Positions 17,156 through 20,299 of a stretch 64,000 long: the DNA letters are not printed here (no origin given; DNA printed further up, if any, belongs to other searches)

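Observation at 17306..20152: Adenylate-forming (ANL) enzyme fused to two tandem diadenylate-cyclase-like domains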

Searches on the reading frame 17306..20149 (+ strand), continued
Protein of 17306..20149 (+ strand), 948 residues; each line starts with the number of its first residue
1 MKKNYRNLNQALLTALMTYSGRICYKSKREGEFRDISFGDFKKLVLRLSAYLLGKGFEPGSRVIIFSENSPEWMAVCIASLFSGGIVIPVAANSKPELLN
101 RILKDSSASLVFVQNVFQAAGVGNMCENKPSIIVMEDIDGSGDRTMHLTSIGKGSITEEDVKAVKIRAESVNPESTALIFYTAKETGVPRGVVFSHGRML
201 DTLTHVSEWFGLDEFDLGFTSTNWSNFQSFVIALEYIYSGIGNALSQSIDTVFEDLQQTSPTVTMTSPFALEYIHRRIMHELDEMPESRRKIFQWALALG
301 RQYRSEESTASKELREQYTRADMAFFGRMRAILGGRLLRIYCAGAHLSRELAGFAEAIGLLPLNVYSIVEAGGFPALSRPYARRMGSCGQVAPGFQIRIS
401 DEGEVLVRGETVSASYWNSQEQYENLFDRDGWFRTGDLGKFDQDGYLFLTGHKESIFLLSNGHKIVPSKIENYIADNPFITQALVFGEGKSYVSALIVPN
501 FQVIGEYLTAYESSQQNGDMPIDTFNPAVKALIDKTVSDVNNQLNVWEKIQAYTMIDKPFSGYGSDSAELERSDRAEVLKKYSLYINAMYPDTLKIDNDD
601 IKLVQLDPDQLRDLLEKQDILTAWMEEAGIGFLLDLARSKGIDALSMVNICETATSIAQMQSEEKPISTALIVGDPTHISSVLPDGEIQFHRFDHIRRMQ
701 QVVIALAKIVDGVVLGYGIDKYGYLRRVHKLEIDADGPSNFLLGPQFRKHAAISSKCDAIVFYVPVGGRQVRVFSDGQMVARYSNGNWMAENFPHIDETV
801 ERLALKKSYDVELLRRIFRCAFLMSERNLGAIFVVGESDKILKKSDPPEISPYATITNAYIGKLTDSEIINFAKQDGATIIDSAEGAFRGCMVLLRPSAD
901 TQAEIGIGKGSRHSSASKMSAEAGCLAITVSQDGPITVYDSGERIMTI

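Call 38: search_protein_families(library=pfam, proteins=[L054:1824-3140:+, L012:8681-9952:+, L019:2792-4582:+, L047:7574-9610:+, L007:5809-9165:+, L014:8036-9943:+, L062:3151-6336:-, L046:8849-9817:-, L062:384-2744:+, L067:719-1792:+], max_evalue=0.001)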
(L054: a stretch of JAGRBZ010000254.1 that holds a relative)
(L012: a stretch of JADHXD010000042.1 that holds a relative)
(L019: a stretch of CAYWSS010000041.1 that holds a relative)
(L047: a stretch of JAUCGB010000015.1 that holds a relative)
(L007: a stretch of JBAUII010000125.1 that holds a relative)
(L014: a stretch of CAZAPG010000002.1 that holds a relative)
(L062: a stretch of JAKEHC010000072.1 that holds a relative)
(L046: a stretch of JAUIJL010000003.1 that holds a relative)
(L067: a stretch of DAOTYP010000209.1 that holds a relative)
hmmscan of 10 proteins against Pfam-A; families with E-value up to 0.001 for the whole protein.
L054:1824-3140:+ (439 aa): 1 family
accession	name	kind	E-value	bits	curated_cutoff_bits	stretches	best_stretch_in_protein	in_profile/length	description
PF01368.27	DHH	-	0.00076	20.2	28.1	0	60-144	2-59/125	DHH family, N-terminal domain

L012:8681-9952:+ (424 aa): 2 families
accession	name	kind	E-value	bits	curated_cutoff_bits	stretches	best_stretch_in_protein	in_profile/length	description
PF07228.17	SpoIIE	-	6.3e-52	176.8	25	1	233-422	2-190/192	Stage II sporulation protein E (SpoIIE)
PF00072.30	Response_reg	-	1.1e-28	100.1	30.2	1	32-143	1-110/111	Response regulator receiver domain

L019:2792-4582:+ (597 aa): 3 families
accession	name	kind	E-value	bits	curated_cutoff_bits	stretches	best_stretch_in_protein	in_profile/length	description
PF02518.31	HATPase_c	-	2.6e-26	92.7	26.4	1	226-356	2-109/111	Histidine kinase-, DNA gyrase B-, and HSP90-like ATPase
PF00072.30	Response_reg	-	2.6e-22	79.5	30.2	1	387-497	1-109/111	Response regulator receiver domain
PF00512.31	HisKA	-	7.9e-22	77.5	26.9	1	112-178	1-66/66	His Kinase A (phospho-acceptor) domain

L047:7574-9610:+ (679 aa): 7 families
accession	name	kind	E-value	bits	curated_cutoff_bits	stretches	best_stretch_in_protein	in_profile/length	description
PF07228.17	SpoIIE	-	7.6e-36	124.3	25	1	481-679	4-191/192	Stage II sporulation protein E (SpoIIE)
PF17159.10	MASE3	-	2.5e-14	53.9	31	1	35-259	3-220/226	Membrane-associated sensor domain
PF13426.13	PAS_9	-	8.3e-13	48.9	27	1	305-406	2-103/103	PAS domain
PF08447.18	PAS_3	-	3e-10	40.7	25.6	1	317-381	3-68/89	PAS fold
PF00989.32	PAS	-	4.6e-10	39.9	22.6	1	295-404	2-113/113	PAS fold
PF13188.13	PAS_8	-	3.1e-09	36.8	21.8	1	295-336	2-41/65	PAS domain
PF08448.16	PAS_4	-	0.00015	22.4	23.1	1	300-381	1-81/110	PAS fold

L007:5809-9165:+ (1119 aa): 15 families
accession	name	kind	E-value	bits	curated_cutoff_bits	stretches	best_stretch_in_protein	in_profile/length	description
PF00158.32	Sigma54_activat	-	9.4e-48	162.5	20.2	1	874-1038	4-167/168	Sigma-54 interaction domain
PF01590.32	GAF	-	8.8e-46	156.2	22.4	3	78-219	1-132/133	GAF domain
PF13185.12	GAF_2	-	7.4e-43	146.5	28.6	3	513-648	3-135/136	GAF domain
PF08447.18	PAS_3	-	3.8e-22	78.8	25.6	1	387-469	2-86/89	PAS fold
PF13492.12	GAF_3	-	1.1e-19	71.5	27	2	514-650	2-129/129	GAF domain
PF25601.1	AAA_lid_14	-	2.7e-18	66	27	1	1044-1115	1-72/87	AAA+ ATPase lid domain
PF08448.16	PAS_4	-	6.8e-18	65.3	23.1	1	371-478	2-109/110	PAS fold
PF00989.32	PAS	-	8.4e-18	64.9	22.6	1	364-469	1-107/113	PAS fold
PF13426.13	PAS_9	-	4.5e-17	62.6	27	1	383-476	10-103/103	PAS domain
PF14532.12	Sigma54_activ_2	-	9.4e-17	62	25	1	878-1043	7-138/138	Sigma-54 interaction domain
PF13188.13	PAS_8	-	6.8e-11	42.1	21.8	1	242-279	6-45/65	PAS domain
PF14598.12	PAS_11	-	4.9e-08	33.3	25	1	381-471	9-99/109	PAS domain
PF12860.13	PAS_7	-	2.4e-07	31.3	27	1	243-357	1-115/115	PAS fold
PF07724.20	AAA_2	-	2.9e-06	27.9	27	1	893-1025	4-136/166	AAA domain (Cdc48 subfamily)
PF15714.11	SpoVT_C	-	3.6e-05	24.3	27.5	0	754-819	51-118/128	Stage V sporulation protein T C-terminal, transcription factor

L014:8036-9943:+ (636 aa): 4 families
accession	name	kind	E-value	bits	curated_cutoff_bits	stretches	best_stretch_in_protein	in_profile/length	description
PF00069.31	Pkinase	-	1e-54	186.1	31.7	1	8-257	1-254/263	Protein kinase domain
PF07714.23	PK_Tyr_Ser-Thr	-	3.4e-36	125.3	23.1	1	9-256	2-250/258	Protein tyrosine and serine/threonine kinase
PF17115.11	Toast_rack_N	-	9.2e-08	32.7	22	1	395-479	3-90/92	N-terminal domain of toast_rack, DUF2154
PF03109.22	ABC1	-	0.00045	19.9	22.9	0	74-154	135-215/244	ABC1 atypical kinase-like domain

L062:3151-6336:- (1061 aa): 12 families
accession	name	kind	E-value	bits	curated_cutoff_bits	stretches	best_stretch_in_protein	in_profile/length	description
PF00158.32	Sigma54_activat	-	3.1e-74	248.7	20.2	1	752-918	1-167/168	Sigma-54 interaction domain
PF13185.12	GAF_2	-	9.6e-59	197.9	28.6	3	573-709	2-135/136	GAF domain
PF01590.32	GAF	-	9.1e-47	159.4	22.4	3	574-709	1-133/133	GAF domain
PF25601.1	AAA_lid_14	-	1.9e-26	92.1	27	1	924-992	1-69/87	AAA+ ATPase lid domain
PF13492.12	GAF_3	-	5.2e-21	75.8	27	2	574-711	1-129/129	GAF domain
PF14532.12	Sigma54_activ_2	-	2.8e-19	70.2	25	1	753-923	1-138/138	Sigma-54 interaction domain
PF07728.20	AAA_5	-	3.3e-09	37.3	22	1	776-894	2-123/139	AAA domain (dynein-related subfamily)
PF02954.25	HTH_8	-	7.9e-07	29.1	22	1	1009-1052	2-42/42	Bacterial regulatory protein, Fis family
PF15714.11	SpoVT_C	-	4.2e-06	27.3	27.5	0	300-368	51-121/128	Stage V sporulation protein T C-terminal, transcription factor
PF00004.35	AAA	-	7.4e-05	23.7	21.2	1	776-894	1-110/131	ATPase family associated with various cellular activities (AAA)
PF01078.27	Mg_chelatase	-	0.00036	20.4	20.3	0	765-799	13-48/207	Magnesium chelatase, subunit ChlI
PF14215.12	bHLH-MYC_N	-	0.00059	20.6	30.2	0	106-187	96-174/181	bHLH-MYC and R2R3-MYB transcription factors N-terminal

L046:8849-9817:- (322 aa): 2 families
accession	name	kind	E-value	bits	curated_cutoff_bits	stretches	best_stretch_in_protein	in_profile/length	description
PF02518.31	HATPase_c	-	1.7e-18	67.5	26.4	1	207-315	2-108/111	Histidine kinase-, DNA gyrase B-, and HSP90-like ATPase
PF00512.31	HisKA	-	1.4e-15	57.5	26.9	1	98-162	3-64/66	His Kinase A (phospho-acceptor) domain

L062:384-2744:+ (787 aa): 11 families
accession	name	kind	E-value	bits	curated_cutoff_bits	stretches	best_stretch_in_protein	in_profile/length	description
PF00989.32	PAS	-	1.7e-21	76.8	22.6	1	353-458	1-107/113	PAS fold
PF08447.18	PAS_3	-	6.3e-21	74.9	25.6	1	376-458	2-86/89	PAS fold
PF08448.16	PAS_4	-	4.8e-17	62.6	23.1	1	359-468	1-110/110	PAS fold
PF01590.32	GAF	-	2.1e-15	57.8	22.4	1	195-336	2-133/133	GAF domain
PF13426.13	PAS_9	-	3e-15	56.8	27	1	370-465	8-103/103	PAS domain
PF02457.21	DAC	-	1.3e-14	54.2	27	1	661-782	5-118/119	DisA bacterial checkpoint controller nucleotide-binding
PF13188.13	PAS_8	-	2e-13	50.1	21.8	2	353-414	1-61/65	PAS domain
PF14598.12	PAS_11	-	8.8e-11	42.2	25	1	367-462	6-101/109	PAS domain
PF12860.13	PAS_7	-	1.5e-06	28.7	27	1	51-164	1-114/115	PAS fold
PF13185.12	GAF_2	-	8.8e-05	23.2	28.6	1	194-337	3-136/136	GAF domain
PF13492.12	GAF_3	-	0.00018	22.4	27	1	194-337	1-128/129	GAF domain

L067:719-1792:+ (358 aa): 1 family
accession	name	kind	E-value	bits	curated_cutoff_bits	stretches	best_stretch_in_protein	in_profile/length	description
PF02457.21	DAC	-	1.9e-15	56.9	27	1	233-353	5-118/119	DisA bacterial checkpoint controller nucleotide-binding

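Call 39: search_protein_families(library=pfam, proteins=[L014:12853-13977:+, L028:1552-2760:+, L031:8685-9908:+, L037:11175-12305:+, L065:894-2108:+], max_evalue=0.01)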
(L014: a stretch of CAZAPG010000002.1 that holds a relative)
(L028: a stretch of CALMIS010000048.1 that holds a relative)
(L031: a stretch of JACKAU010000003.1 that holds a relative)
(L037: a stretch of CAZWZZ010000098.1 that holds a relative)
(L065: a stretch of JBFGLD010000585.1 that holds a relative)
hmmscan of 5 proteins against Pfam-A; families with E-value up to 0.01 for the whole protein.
L014:12853-13977:+ (375 aa): 2 families
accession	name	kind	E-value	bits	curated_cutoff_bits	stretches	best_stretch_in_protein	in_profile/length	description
PF01368.27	DHH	-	1.5e-06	28.9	28.1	1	38-188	3-125/125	DHH family, N-terminal domain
PF02272.25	DHHA1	-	0.00057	20.8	25.9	1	258-337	13-84/102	DHHA1 domain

L028:1552-2760:+ (403 aa): 2 families
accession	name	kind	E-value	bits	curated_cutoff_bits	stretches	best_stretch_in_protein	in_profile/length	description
PF01368.27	DHH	-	1.9e-05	25.3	28.1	1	49-199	3-125/125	DHH family, N-terminal domain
PF02272.25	DHHA1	-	0.00053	20.8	25.9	1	269-348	13-84/102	DHHA1 domain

L031:8685-9908:+ (408 aa): 1 family
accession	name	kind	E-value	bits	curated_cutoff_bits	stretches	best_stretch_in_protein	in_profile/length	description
PF01368.27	DHH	-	4.3e-08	33.9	28.1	1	68-217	3-124/125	DHH family, N-terminal domain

L037:11175-12305:+ (377 aa): 1 family
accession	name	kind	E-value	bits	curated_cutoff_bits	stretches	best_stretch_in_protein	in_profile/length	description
PF01368.27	DHH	-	6.6e-06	26.9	28.1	1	34-184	2-125/125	DHH family, N-terminal domain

L065:894-2108:+ (405 aa): 1 family
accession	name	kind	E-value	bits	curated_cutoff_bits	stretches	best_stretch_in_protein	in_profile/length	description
PF01368.27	DHH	-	2.8e-05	24.8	28.1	1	67-213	3-121/125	DHH family, N-terminal domain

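Call 72: search_protein_families(library=padloc, proteins=[window:17306-20149:+], max_evalue=0.001)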
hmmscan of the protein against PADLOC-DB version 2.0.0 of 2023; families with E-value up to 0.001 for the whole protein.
window:17306-20149:+ (948 aa): 0 families

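Call 75: search_protein_families(library=pfam, alignment_id=A3, max_evalue=0.0001)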
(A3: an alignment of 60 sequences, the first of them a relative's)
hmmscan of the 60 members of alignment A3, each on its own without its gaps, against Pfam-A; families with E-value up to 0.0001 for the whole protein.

A. member 1, L001:2992-5703:+ (904 aa): 12 families
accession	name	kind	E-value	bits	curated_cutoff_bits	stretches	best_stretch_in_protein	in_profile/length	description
PF00158.32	Sigma54_activat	-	8e-35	120.4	20.2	1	670-837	1-167/168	Sigma-54 interaction domain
PF01590.32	GAF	-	1.1e-32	113.8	22.4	2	184-326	1-133/133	GAF domain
PF13185.12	GAF_2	-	1.3e-28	100.4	28.6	2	491-627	2-135/136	GAF domain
PF08447.18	PAS_3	-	3.1e-24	85.5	25.6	1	366-444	2-83/89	PAS fold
PF13426.13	PAS_9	-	2e-23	83.1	27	2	361-455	9-103/103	PAS domain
PF00989.32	PAS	-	3.2e-22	79.1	22.6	2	344-450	2-110/113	PAS fold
PF08448.16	PAS_4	-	2.8e-19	69.8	23.1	1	350-457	2-109/110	PAS fold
PF25601.1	AAA_lid_14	-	3.1e-16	59.4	27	1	844-899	2-57/87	AAA+ ATPase lid domain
PF14532.12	Sigma54_activ_2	-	3.3e-14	53.7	25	1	672-842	2-138/138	Sigma-54 interaction domain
PF13492.12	GAF_3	-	4.1e-13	50.3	27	1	493-628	2-128/129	GAF domain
PF13188.13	PAS_8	-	9.1e-11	41.7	21.8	1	37-86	3-49/65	PAS domain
PF14598.12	PAS_11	-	7.7e-10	39.2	25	1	354-441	3-90/109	PAS domain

B. families by the number of members that match (of 60 scanned): 71 families (the first 25 are shown)
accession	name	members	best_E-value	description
PF00158.32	Sigma54_activat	7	9.4e-48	Sigma-54 interaction domain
PF25601.1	AAA_lid_14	7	2.2e-19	AAA+ ATPase lid domain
PF13191.12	AAA_16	7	1.2e-17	AAA ATPase domain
PF14532.12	Sigma54_activ_2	7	9.4e-17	Sigma-54 interaction domain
PF00069.31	Pkinase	6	1e-54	Protein kinase domain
PF01590.32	GAF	6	5.3e-46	GAF domain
PF13185.12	GAF_2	6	4.1e-43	GAF domain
PF07714.23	PK_Tyr_Ser-Thr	6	2.3e-37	Protein tyrosine and serine/threonine kinase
PF13426.13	PAS_9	6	3.2e-26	PAS domain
PF00989.32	PAS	6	2.9e-25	PAS fold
PF08447.18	PAS_3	6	2.5e-24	PAS fold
PF08448.16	PAS_4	6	3.7e-21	PAS fold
PF13492.12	GAF_3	6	1.1e-19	GAF domain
PF14598.12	PAS_11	6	2.1e-13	PAS domain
PF13188.13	PAS_8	6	3.1e-11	PAS domain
PF02457.21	DAC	3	1.4e-19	DisA bacterial checkpoint controller nucleotide-binding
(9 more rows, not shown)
